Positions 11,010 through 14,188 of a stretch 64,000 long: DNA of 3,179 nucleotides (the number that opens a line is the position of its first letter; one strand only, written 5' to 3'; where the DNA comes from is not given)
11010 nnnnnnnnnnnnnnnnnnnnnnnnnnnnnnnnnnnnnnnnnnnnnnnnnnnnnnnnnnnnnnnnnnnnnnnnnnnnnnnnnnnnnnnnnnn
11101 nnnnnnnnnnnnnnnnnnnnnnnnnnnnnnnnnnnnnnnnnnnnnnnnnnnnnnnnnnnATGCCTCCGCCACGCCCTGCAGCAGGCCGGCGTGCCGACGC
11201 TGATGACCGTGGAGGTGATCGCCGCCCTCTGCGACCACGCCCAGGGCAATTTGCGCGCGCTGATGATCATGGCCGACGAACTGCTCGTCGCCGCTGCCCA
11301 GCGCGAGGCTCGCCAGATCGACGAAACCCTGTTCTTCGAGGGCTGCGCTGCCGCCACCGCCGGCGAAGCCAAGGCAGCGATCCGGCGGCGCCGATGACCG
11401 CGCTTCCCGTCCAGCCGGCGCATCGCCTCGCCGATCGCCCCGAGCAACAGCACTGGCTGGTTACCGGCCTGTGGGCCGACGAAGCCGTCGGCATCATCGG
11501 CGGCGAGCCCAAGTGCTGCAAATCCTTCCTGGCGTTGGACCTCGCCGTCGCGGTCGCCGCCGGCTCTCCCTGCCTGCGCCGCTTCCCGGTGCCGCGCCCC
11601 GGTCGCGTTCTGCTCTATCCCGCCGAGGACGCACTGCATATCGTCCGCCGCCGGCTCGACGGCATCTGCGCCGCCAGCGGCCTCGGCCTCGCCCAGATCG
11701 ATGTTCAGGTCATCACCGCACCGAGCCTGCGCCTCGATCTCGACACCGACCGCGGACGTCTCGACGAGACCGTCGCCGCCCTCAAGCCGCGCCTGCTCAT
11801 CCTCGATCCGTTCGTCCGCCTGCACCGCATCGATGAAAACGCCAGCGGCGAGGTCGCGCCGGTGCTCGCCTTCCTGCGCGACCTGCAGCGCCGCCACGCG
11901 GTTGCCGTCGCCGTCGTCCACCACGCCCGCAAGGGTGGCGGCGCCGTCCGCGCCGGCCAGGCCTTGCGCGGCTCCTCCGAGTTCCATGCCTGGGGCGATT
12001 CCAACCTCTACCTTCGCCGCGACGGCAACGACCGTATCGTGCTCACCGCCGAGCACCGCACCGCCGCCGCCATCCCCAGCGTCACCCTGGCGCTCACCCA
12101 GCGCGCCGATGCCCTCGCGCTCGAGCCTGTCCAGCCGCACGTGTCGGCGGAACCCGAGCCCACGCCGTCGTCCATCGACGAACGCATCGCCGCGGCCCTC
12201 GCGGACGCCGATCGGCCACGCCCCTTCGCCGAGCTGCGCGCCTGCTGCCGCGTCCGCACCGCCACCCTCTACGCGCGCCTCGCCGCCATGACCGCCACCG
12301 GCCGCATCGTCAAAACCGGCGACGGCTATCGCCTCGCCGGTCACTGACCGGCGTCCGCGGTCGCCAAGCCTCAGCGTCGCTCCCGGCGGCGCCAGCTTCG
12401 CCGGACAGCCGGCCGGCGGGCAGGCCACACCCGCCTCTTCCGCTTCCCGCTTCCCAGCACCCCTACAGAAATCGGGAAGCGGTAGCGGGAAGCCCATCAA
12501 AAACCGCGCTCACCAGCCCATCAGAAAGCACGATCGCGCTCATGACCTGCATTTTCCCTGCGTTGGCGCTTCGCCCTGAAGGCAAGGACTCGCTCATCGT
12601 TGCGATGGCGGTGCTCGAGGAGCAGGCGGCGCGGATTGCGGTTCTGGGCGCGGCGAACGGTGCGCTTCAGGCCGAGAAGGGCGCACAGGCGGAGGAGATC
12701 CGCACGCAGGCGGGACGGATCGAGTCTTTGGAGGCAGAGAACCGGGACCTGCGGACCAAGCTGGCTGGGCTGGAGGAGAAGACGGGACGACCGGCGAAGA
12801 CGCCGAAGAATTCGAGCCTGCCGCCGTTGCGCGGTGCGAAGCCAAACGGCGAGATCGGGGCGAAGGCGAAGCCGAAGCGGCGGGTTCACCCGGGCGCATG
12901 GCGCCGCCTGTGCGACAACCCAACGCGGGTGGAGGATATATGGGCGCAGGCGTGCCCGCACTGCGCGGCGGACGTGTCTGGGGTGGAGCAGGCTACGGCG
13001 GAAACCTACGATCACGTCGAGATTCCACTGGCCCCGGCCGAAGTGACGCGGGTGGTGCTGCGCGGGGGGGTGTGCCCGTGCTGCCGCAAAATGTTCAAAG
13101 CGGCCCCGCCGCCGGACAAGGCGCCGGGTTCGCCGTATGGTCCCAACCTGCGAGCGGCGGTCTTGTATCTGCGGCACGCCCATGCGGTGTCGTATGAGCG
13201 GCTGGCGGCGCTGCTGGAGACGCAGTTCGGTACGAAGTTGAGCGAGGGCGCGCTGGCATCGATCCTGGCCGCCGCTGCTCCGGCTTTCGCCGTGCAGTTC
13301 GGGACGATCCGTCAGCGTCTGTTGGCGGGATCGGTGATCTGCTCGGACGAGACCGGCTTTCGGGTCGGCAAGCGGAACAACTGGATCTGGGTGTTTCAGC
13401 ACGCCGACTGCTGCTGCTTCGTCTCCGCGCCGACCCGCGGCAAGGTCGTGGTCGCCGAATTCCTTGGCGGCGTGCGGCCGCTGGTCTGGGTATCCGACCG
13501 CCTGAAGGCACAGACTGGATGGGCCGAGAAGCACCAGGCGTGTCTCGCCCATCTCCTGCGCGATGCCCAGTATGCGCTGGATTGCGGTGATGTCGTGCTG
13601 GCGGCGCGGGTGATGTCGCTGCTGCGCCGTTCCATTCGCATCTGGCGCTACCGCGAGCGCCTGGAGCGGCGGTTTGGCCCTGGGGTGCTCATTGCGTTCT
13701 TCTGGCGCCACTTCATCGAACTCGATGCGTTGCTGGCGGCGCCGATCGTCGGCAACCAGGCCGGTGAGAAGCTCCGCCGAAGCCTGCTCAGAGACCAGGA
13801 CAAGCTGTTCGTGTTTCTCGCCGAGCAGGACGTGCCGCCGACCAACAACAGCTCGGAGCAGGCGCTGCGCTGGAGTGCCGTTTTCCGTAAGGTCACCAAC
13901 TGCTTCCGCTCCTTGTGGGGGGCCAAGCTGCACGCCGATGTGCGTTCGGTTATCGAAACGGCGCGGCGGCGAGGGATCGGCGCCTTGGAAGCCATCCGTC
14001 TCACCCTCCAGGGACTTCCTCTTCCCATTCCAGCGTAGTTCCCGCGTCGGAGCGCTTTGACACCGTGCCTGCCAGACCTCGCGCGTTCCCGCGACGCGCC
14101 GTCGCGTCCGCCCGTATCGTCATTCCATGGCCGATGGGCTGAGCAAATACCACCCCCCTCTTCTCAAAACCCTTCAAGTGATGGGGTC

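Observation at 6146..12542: Candidate transposon encoding its own helicase: Cys-rich protein + DDE transposase + ExeA-like ATPase + AAA_25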

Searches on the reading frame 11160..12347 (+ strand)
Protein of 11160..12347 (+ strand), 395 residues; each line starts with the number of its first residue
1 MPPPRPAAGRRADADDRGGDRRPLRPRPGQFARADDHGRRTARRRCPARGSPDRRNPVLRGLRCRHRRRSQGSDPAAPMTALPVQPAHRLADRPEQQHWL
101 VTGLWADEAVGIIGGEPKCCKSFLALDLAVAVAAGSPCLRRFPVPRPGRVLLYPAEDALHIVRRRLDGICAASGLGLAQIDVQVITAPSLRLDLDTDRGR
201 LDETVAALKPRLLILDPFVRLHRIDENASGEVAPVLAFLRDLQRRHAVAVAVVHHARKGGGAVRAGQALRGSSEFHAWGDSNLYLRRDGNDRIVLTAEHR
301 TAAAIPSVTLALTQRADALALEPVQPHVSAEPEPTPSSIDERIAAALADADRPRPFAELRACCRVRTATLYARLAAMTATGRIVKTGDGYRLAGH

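Call 3: search_protein_families(library=pfam, proteins=[window:11160-12347:+], max_evalue=0.01)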
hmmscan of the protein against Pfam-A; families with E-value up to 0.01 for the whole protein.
window:11160-12347:+ (395 aa): 1 family
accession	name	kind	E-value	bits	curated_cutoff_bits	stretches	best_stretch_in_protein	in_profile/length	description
PF13481.12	AAA_25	-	2.2e-36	125.7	27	1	85-260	10-194/195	AAA domain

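Call 46: predict_structure(alignment_id=A2)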
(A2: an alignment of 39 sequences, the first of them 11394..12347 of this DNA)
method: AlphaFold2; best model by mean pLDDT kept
length: 317 residues; sequences in the alignment: 39
mean_pLDDT: 70.8   pTM: 0.66
mean pLDDT of the five models: 70.8, 69.7, 64.2, 60.3, 49.3
residues with pLDDT >= 90: 67; 70-90: 122; 50-70: 64; < 50: 64
segments of 3 or more residues with pLDDT < 50: 19-27, 30-40, 142-152, 178-202, 249-256
pLDDT, mean of each block of 10 residues (from residue 1): 89 66 45 36 75 88 78 84 83 87 94 85 96 83 42 62 82 62 28 32 58 65 60 65 62 50 87 85 75 88 91 85
secondary structure, 60 per line:
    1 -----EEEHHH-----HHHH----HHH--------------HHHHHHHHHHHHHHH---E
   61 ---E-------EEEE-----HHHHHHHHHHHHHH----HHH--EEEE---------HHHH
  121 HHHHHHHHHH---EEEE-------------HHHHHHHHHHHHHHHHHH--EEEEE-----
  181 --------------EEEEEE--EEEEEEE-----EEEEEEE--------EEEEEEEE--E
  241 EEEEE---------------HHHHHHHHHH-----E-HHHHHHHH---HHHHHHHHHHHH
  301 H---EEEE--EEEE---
elements in order: E6-8 H17-20 H42-56 E72-75 H81-94 E104-107 H117-130 E134-137 H151-168 E171-175 E195-200 E203-209 E215-221 E230-237 E240-245 H261-270 H278-285 H289-301 E305-308 E311-314

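Call 52: fold_search(model_id=the predicted structure, library=pdb)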
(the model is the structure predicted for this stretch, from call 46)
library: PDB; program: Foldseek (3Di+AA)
matches with E <= 10: 1261; with E <= 0.001: 6
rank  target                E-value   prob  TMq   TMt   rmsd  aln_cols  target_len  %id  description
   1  9q25_G                3.6e-04  1.00  0.39  0.41   5.2       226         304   17  DX2-CX3-RAD51 in the closed state (released 2026-03-04)
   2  5l8v                  5.3e-04  1.00  0.39  0.52   5.4       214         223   19  Apo-structure of humanised RadA-mutant humRadA4 (released 2016-10-19)
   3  5jed                  5.6e-04  1.00  0.38  0.50   5.8       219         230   19  Apo-structure of humanised RadA-mutant humRadA28 (released 2016-10-19)
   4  5jec_B                6.7e-04  1.00  0.38  0.50   6.2       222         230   19  Apo-structure of humanised RadA-mutant humRadA33F (released 2016-10-19)
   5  5qum_B                7.6e-04  1.00  0.36  0.48   6.6       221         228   19  Structure of unliganded HumRadA1.4 (released 2021-03-03)
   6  5qul_B                9.1e-04  1.00  0.41  0.56   4.5       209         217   18  Structure of unliganded HumRadA1.3 (released 2021-03-03)
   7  8c3j_B                1.2e-03  0.99  0.30  0.42   7.4       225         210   16  Stapled peptide SP2 in complex with humanised RadA mutant HumRadA22 (released 2023-11-29)
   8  7c9a_A                1.2e-03  0.99  0.33  0.33   6.1       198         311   19  Human RAD51 post-synaptic complexes mutant (V273P, D274G) (released 2020-11-18)
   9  8zn5_C                1.4e-03  1.00  0.39  0.28   6.1       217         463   14  Crystal Structure of Designed Clock Protein KaiC (released 2025-04-16)
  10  8fwi_A                1.9e-03  0.98  0.34  0.21  15.0       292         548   14  Structure of dodecameric KaiC-RS-S413E/S414E solved by cryo-EM (released 2023-03-22)
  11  8dba_G                1.9e-03  0.94  0.31  0.20  14.9       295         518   12  Crystal structure of dodecameric KaiC (released 2023-03-22)
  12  8c3j_A                2.1e-03  0.99  0.31  0.45   7.2       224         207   15  Stapled peptide SP2 in complex with humanised RadA mutant HumRadA22 (released 2023-11-29)
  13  8dba_K                2.1e-03  0.99  0.39  0.26  13.1       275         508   16  Crystal structure of dodecameric KaiC (released 2023-03-22)
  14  3k0e_D                2.1e-03  0.97  0.34  0.24   9.3       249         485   12  Crystal structure of the phosphorylation-site mutant T426N of the KaiC circadian clock protein (released 2010-03-31)
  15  7dyk_B                3.1e-03  1.00  0.41  0.30   5.9       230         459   14  Crystal Structure of Cyanobacterial Circadian Clock Protein KaiC (released 2022-04-27)
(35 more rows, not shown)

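Call 55: find_homologous_proteins(query=window:11394-12347:+, max_evalue=0.00001)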
Query window:11394-12347:+ (317 aa): 7996 proteins with E <= 0.00001 among 8000 candidates; the best 120 are listed.
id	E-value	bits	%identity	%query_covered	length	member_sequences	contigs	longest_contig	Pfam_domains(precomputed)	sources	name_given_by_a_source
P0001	5.1e-203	691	100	100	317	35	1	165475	PF13481.13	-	-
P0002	9.4e-186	635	92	100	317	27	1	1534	PF13481.13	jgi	jgi:RecA-family ATPase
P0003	1.8e-182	624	90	100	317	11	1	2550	PF13481.13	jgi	jgi:hypothetical protein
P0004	3.6e-180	616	88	100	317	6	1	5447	PF13481.13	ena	-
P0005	7.2e-179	612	88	100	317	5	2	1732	PF13481.13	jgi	jgi:RecA-family ATPase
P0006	1.1e-176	605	87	100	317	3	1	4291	PF13481.13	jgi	jgi:hypothetical protein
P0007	3.2e-176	603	87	100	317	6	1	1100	PF13481.13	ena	-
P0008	2.3e-175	601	87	100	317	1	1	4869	PF13481.13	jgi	jgi:hypothetical protein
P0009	3.2e-173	594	85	100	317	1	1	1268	PF13481.13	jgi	jgi:RecA-family ATPase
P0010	3.2e-173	594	86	100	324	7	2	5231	PF13481.13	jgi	jgi:RecA-family ATPase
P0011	3.3e-173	593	85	100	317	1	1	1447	PF13481.13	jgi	jgi:hypothetical protein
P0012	1.0e-172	592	86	100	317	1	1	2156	PF13481.13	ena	-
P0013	5.9e-172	589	86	100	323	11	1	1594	PF13481.13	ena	-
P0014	6.8e-172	589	85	100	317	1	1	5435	PF13481.13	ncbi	ncbi:MAG TPA: AAA family ATPase [Thermoleophilia bacterium]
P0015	3.4e-171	587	85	100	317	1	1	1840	PF13481.13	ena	-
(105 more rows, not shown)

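Call 65: search_solved_structures(query=A2, max_evalue=0.1)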
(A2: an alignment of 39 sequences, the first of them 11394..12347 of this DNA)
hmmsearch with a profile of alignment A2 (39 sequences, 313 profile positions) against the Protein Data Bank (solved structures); distinct sequences matched with E-value up to 0.1: 1.
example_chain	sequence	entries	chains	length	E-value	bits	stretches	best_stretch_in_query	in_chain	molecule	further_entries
1g8y_A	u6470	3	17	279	5.4e-12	48.9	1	39-196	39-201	REGULATORY PROTEIN REPA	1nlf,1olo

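Call 93: search_protein_families(library=phrogs, proteins=[window:11394-12347:+], max_evalue=0.001)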
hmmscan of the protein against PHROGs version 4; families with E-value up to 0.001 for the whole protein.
window:11394-12347:+ (317 aa): 10 families
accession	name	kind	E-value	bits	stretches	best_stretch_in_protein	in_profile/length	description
phrog_3123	-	unknown function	8e-33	114.8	1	18-214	329-543/583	-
phrog_906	-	DNA, RNA and nucleotide metabolism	1.5e-21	77.9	1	11-255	509-742/872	DNA polymerase/primase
phrog_25693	-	unknown function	4.5e-19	69.3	1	20-195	40-226/405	-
phrog_1284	-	unknown function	8.7e-14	52.6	1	8-213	10-227/306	-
phrog_2850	-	unknown function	1.1e-11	45.4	1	14-214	142-338/465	-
phrog_239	-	DNA, RNA and nucleotide metabolism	5.2e-11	43.2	1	16-211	345-557/801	DNA primase/helicase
phrog_6012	-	DNA, RNA and nucleotide metabolism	2.9e-09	37.6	1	13-190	129-303/447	DNA helicase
phrog_6357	-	unknown function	1.7e-08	35.1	1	13-197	14-183/321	-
phrog_3228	-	DNA, RNA and nucleotide metabolism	4e-08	33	1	144-213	494-560/766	replicative helicase-primase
phrog_2597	-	DNA, RNA and nucleotide metabolism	8.7e-08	32.1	1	15-183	352-519/747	DNA primase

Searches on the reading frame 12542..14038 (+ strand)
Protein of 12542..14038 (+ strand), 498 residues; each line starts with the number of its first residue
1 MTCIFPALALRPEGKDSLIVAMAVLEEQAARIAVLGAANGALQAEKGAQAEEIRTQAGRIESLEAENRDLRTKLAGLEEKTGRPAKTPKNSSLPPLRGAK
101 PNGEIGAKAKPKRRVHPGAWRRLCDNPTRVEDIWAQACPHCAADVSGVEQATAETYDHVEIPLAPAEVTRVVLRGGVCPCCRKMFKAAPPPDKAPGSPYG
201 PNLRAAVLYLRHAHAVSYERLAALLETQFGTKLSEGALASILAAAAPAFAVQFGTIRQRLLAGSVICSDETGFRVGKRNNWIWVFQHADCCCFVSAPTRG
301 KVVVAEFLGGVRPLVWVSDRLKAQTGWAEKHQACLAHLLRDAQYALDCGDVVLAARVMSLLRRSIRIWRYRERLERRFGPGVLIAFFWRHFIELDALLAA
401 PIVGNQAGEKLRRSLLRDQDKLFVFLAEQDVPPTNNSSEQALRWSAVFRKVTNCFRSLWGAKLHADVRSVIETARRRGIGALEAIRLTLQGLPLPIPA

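Call 3: search_protein_families(library=pfam, proteins=[window:12542-14038:+], max_evalue=0.01)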
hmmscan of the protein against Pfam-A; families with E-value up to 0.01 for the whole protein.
window:12542-14038:+ (498 aa): 1 family
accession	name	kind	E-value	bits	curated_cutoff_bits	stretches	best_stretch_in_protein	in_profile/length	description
PF03050.20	DDE_Tnp_IS66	-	5.8e-36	124.8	23.1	1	197-462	2-283/284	Transposase IS66 family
